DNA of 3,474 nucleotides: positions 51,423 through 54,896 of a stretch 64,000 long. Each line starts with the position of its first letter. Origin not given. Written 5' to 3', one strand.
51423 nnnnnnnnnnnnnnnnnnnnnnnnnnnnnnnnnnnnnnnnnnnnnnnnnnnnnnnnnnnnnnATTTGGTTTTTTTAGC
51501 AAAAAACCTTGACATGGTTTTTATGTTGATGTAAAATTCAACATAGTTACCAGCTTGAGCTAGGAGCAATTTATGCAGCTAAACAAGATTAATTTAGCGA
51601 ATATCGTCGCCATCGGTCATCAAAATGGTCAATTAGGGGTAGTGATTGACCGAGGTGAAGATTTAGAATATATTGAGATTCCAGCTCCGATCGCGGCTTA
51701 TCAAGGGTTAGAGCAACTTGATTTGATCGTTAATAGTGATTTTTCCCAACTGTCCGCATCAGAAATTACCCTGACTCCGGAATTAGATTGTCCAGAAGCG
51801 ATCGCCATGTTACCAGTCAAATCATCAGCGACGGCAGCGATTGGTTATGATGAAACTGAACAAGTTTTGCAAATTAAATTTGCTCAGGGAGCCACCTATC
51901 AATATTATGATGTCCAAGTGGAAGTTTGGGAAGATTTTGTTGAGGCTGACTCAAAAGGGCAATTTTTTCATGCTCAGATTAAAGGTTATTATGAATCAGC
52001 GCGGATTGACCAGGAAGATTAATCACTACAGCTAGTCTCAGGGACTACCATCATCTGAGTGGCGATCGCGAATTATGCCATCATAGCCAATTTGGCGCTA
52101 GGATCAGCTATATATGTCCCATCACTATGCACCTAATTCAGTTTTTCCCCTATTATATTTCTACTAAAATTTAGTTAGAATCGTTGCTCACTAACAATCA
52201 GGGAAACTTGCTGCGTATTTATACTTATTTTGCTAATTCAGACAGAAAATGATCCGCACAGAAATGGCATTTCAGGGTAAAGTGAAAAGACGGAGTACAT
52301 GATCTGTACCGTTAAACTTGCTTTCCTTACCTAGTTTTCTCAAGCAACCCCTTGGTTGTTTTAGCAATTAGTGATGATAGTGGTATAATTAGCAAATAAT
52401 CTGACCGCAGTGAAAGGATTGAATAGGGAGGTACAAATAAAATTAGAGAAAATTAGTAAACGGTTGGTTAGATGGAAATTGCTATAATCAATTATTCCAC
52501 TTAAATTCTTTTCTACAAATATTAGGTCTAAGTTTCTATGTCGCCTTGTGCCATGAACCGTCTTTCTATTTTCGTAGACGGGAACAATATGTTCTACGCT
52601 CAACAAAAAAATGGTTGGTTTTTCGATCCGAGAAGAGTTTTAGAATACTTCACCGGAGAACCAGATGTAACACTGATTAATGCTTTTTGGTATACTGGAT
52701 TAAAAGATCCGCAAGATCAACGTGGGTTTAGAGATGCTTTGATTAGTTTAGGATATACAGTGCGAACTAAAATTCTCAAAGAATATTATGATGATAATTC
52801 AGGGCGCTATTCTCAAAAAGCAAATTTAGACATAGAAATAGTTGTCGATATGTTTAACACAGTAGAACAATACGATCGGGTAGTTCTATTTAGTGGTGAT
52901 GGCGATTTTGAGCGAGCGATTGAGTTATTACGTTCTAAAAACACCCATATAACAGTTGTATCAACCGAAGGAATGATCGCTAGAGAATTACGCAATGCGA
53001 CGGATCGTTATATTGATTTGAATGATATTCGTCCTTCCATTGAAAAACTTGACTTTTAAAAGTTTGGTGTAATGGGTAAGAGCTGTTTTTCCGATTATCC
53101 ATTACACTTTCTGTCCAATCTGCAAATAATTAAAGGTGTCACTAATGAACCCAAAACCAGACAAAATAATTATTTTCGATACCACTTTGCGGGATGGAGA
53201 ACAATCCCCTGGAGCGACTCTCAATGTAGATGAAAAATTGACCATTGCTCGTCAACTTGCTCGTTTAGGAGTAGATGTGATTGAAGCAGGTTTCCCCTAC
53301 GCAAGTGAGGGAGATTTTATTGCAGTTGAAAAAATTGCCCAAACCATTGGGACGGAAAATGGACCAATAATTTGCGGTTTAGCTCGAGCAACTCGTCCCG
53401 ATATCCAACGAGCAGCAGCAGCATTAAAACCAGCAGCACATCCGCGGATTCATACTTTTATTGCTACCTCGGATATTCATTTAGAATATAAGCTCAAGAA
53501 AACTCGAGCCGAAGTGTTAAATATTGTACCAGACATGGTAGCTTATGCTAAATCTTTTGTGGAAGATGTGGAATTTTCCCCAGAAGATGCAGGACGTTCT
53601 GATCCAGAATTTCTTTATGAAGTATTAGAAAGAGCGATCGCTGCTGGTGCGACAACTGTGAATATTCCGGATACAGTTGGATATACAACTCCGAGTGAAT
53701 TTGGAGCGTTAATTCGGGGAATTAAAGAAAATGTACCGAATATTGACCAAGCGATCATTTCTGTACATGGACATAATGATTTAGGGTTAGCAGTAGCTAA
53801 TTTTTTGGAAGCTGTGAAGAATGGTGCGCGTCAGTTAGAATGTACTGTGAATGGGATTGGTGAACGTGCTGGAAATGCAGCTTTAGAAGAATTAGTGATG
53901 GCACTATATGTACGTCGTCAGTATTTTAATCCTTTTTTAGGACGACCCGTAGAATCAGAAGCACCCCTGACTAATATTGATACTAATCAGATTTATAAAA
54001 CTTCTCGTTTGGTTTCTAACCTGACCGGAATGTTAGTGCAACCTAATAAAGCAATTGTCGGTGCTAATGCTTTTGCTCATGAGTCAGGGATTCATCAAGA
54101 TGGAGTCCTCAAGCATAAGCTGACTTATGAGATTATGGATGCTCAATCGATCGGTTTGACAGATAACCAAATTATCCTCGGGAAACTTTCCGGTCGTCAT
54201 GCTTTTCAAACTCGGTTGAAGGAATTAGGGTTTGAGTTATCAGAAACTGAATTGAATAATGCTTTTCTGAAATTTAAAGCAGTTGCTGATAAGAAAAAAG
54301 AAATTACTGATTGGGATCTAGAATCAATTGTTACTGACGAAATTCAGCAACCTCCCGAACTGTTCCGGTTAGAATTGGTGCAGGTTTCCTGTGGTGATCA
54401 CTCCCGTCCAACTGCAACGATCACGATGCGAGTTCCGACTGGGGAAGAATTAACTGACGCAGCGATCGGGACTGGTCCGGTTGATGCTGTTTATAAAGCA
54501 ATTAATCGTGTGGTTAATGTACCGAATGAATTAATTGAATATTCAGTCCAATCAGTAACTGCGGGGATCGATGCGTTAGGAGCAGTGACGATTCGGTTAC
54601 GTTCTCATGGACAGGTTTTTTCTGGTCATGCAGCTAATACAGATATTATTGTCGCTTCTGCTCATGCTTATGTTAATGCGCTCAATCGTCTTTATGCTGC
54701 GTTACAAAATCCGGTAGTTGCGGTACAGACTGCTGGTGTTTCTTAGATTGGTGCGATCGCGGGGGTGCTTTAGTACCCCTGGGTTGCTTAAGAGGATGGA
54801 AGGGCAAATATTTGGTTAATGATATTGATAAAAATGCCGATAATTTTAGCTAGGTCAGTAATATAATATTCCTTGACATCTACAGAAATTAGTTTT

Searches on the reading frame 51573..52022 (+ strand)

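Call 5: search_protein_families(library=pfam, proteins=[window:51573-52022:+], max_evalue=0.01)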
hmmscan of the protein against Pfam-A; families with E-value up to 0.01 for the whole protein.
window:51573-52022:+ (149 aa): 1 family
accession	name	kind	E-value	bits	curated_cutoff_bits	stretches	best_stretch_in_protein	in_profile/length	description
PF13619.11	KTSC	-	4.7e-23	81.1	25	1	83-140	1-58/58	KTSC domain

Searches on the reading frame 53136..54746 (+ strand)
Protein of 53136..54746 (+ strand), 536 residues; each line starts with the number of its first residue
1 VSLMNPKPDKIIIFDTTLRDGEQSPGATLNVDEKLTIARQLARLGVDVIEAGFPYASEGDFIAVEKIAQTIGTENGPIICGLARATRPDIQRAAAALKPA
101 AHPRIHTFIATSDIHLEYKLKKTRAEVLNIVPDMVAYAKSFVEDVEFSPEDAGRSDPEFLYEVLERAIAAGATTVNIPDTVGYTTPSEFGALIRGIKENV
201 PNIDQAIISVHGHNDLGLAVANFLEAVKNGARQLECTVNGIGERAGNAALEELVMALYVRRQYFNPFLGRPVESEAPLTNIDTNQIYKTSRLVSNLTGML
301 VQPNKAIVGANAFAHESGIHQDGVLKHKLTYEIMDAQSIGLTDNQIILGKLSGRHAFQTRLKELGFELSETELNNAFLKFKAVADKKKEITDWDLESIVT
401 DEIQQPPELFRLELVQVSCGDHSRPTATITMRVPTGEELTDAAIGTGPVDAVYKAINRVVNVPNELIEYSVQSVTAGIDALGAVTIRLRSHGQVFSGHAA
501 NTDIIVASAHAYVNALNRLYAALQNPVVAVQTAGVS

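Call 93: search_protein_families(library=pfam, proteins=[window:53136-54746:+], max_evalue=0.00001)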
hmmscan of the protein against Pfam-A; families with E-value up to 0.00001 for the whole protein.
window:53136-54746:+ (536 aa): 3 families
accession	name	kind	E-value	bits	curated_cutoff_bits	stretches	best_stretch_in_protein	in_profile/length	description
PF00682.25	HMGL-like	-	4e-98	328.4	29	1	10-293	1-260/260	HMGL-like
PF08502.15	LeuA_dimer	-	2.1e-40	138.1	24.9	1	389-520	1-131/131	LeuA allosteric (dimerisation) domain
PF22617.1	HCS_D2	-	3.4e-29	101.5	27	1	307-388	1-82/82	Homocitrate synthase post-HMGL domain-like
